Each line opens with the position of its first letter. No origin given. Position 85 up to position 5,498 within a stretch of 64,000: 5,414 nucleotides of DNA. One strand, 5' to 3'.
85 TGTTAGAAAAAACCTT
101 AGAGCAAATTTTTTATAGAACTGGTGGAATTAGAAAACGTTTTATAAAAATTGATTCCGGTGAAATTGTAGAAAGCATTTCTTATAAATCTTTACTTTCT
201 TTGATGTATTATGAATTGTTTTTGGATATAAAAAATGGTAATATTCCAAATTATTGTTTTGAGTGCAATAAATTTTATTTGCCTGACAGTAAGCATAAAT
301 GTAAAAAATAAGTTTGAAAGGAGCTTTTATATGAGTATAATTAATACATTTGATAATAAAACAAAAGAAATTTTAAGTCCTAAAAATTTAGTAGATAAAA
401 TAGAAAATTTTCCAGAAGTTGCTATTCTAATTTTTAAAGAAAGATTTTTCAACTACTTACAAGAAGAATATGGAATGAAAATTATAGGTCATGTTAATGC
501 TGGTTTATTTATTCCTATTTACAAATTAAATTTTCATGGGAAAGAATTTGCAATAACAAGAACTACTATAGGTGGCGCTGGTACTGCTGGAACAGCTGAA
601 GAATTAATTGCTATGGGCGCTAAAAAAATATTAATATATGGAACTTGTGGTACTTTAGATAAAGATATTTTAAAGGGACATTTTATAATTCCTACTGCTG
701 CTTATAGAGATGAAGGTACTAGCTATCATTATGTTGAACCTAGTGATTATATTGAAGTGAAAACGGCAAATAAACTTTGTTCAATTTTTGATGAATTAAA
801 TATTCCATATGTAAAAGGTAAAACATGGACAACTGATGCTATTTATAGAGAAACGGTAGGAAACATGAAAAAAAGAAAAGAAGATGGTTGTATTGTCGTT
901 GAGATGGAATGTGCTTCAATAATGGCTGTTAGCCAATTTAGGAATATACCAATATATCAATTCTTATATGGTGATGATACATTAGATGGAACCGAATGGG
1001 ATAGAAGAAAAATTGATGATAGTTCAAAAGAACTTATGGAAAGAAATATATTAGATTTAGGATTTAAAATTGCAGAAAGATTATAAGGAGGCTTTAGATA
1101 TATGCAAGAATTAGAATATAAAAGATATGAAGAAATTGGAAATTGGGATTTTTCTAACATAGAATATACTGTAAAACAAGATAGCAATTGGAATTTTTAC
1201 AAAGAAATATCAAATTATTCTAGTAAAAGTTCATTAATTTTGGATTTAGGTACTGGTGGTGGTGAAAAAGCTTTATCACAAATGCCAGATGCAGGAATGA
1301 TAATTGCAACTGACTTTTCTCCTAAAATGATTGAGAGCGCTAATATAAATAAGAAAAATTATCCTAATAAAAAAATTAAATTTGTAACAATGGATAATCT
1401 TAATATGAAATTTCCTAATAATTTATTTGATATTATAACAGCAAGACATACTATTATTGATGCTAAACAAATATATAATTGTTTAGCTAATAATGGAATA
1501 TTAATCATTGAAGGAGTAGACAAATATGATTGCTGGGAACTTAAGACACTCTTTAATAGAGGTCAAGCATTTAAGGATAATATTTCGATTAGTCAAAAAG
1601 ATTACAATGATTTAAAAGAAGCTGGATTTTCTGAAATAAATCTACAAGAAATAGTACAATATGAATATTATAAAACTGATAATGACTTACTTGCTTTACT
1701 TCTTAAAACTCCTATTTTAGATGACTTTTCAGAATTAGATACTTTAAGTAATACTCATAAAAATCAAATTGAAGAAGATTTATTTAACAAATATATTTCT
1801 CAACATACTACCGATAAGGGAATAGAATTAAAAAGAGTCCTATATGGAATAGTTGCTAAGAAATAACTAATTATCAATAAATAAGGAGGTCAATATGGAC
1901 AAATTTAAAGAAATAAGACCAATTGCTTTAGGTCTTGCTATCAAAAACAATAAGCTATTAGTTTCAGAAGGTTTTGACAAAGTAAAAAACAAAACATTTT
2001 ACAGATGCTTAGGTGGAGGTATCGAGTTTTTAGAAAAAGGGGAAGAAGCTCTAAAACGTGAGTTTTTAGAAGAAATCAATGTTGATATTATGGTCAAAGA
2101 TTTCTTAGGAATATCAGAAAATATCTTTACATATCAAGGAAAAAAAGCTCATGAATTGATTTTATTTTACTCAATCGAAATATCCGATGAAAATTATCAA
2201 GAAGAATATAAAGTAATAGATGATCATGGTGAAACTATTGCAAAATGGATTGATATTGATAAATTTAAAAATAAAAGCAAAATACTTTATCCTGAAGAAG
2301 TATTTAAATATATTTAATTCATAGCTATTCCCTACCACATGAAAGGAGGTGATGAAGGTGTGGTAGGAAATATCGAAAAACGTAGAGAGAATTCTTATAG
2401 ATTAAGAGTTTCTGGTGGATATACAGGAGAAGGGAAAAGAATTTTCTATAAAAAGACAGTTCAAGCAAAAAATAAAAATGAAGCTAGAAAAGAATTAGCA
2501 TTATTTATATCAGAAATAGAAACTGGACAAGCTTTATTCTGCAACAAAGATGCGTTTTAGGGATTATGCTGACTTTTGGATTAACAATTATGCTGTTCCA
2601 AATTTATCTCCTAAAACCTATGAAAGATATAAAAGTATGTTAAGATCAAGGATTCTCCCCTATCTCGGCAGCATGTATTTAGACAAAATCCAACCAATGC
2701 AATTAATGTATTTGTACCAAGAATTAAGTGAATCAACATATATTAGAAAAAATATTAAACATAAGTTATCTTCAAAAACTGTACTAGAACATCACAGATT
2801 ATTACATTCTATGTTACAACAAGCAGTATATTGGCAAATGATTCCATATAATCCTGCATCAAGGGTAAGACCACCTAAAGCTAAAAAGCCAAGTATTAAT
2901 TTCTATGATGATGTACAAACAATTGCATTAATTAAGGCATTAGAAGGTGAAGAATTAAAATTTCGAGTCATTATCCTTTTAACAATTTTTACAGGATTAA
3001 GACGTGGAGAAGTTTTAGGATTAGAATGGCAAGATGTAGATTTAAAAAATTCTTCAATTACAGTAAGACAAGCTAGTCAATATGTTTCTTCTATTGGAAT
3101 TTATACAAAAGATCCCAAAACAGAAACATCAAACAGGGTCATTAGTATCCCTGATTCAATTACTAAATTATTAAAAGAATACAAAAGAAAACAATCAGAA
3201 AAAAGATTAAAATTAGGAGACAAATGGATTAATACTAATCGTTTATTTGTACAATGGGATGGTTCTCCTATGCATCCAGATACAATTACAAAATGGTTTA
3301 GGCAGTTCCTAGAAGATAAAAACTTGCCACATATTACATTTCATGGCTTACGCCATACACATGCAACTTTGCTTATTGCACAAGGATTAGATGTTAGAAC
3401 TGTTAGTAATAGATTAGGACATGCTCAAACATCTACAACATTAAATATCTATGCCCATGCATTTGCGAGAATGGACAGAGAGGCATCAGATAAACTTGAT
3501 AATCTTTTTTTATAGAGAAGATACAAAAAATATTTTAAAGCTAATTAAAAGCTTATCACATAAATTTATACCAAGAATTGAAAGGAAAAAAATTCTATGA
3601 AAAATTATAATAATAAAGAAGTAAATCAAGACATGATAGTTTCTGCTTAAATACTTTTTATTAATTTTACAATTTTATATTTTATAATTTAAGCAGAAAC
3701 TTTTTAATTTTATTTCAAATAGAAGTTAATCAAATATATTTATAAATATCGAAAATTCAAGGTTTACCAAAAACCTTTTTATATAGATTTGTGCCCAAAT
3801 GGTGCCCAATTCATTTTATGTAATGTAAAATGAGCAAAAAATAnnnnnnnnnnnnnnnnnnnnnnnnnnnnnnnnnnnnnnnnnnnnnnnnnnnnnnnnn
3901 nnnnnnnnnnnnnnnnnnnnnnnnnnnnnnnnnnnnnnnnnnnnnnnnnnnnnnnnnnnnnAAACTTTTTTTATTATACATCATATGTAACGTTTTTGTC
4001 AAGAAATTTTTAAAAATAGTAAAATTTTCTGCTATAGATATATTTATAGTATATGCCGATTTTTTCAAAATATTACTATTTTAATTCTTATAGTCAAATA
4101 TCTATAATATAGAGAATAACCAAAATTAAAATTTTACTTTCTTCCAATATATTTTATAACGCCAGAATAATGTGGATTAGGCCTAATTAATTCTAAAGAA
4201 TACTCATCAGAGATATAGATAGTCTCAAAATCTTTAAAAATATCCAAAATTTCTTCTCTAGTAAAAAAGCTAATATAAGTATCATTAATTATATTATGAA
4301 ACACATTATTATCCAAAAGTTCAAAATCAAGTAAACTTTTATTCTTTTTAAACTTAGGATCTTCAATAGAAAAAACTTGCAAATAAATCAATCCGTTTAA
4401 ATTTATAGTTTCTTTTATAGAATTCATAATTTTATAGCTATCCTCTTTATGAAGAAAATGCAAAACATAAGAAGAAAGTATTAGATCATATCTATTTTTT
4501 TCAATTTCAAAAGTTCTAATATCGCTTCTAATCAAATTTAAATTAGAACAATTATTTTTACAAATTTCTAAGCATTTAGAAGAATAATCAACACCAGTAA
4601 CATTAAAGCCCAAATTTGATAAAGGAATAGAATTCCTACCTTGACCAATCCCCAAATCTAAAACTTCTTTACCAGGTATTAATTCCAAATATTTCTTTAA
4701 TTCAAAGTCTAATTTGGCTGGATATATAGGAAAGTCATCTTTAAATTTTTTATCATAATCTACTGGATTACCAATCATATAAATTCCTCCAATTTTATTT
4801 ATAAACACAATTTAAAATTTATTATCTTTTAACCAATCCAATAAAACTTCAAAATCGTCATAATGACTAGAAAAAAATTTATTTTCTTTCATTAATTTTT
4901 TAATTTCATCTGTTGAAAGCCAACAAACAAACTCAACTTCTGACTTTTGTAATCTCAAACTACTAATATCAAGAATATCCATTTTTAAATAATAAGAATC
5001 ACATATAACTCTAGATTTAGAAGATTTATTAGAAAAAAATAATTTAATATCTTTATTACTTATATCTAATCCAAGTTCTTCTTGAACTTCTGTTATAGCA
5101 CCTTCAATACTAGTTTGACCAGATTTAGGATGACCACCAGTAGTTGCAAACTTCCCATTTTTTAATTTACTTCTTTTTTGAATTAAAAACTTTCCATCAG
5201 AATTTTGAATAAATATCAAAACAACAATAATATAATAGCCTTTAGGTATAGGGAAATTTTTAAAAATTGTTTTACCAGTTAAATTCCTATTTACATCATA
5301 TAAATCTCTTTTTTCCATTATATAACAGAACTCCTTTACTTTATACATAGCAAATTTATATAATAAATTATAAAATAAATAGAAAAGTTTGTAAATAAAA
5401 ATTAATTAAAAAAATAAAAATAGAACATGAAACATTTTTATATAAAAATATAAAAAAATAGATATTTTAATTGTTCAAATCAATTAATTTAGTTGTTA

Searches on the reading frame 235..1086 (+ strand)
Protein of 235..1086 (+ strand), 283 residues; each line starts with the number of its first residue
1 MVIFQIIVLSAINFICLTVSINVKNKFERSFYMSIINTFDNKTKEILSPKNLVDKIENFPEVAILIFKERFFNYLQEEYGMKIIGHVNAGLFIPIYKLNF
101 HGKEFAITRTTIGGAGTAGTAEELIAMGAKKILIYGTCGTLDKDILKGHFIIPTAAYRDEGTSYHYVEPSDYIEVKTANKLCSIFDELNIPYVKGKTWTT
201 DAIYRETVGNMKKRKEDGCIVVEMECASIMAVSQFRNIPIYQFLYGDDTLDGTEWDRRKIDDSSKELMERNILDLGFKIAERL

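Call 56: search_protein_families(library=pfam, proteins=[window:235-1086:+], max_evalue=0.0001)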
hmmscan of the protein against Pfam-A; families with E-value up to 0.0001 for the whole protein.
window:235-1086:+ (283 aa): 1 family
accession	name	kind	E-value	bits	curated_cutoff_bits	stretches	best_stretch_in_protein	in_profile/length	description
PF01048.26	PNP_UDP_1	-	3.9e-25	89.1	25.1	1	91-266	30-219/233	Phosphorylase superfamily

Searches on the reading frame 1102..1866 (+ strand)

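Call 56: search_protein_families(library=pfam, proteins=[window:1102-1866:+], max_evalue=0.0001)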
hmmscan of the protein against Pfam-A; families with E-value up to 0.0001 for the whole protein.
window:1102-1866:+ (254 aa): 5 families
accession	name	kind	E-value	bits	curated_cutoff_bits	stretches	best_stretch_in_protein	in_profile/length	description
PF13649.12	Methyltransf_25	-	3.4e-10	40.9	27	1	46-124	1-82/97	Methyltransferase domain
PF08241.18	Methyltransf_11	-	4.1e-10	40.6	21.2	1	47-129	1-88/95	Methyltransferase domain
PF13847.12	Methyltransf_31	-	6.7e-09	36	27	1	44-140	5-113/145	Methyltransferase domain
PF01209.24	Ubie_methyltran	-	1.8e-06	27.9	20.1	1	16-120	21-128/233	ubiE/COQ5 methyltransferase family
PF13489.12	Methyltransf_23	-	5.5e-06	26.6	27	1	35-161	15-142/164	Methyltransferase domain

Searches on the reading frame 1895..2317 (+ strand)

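Call 56: search_protein_families(library=pfam, proteins=[window:1895-2317:+], max_evalue=0.0001)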
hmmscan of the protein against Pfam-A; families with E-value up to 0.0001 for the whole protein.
window:1895-2317:+ (140 aa): 1 family
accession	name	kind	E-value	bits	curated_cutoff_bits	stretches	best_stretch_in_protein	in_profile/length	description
PF00293.34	NUDIX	-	1.5e-07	31.9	21.1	1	11-125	5-119/134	NUDIX domain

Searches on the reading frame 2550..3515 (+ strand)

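Call 56: search_protein_families(library=pfam, proteins=[window:2550-3515:+], max_evalue=0.0001)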
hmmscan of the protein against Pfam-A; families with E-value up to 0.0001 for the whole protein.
window:2550-3515:+ (321 aa): 2 families
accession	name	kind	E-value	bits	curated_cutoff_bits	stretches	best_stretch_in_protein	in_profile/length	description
PF00589.27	Phage_integrase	-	4.3e-29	101.9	27.1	1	126-305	10-169/172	Phage integrase family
PF14659.12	Phage_int_SAM_3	-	2.7e-17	63.1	22.6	1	3-59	2-57/58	Phage integrase, N-terminal SAM-like domain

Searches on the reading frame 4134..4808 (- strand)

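Call 56: search_protein_families(library=pfam, proteins=[window:4134-4808:-], max_evalue=0.0001)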
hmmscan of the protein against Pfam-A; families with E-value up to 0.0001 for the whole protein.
window:4134-4808:- (224 aa): 7 families
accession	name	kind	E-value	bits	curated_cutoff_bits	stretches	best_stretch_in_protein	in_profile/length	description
PF13649.12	Methyltransf_25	-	4.6e-16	59.7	27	1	49-136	1-94/97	Methyltransferase domain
PF03848.20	TehB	-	1e-14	54.9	20.4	1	39-139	24-128/193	Tellurite resistance protein TehB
PF08241.18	Methyltransf_11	-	1e-13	52.1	21.2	1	50-142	1-94/95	Methyltransferase domain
PF13489.12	Methyltransf_23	-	1.7e-13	51.1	27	1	41-194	17-157/164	Methyltransferase domain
PF13847.12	Methyltransf_31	-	2.4e-13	50.4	27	1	46-154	4-120/145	Methyltransferase domain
PF08242.18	Methyltransf_12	-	8.1e-08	33.3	30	1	50-140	1-97/98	Methyltransferase domain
PF02353.26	CMAS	-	3.3e-06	27.1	27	1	31-170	49-190/273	Mycolic acid cyclopropane synthetase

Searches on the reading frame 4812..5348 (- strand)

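Call 56: search_protein_families(library=pfam, proteins=[window:4812-5348:-], max_evalue=0.0001)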
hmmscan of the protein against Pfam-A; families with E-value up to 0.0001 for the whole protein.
window:4812-5348:- (178 aa): 1 family
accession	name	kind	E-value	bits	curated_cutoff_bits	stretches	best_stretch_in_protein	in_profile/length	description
PF00293.34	NUDIX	-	3.7e-12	46.8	21.1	1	41-152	4-122/134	NUDIX domain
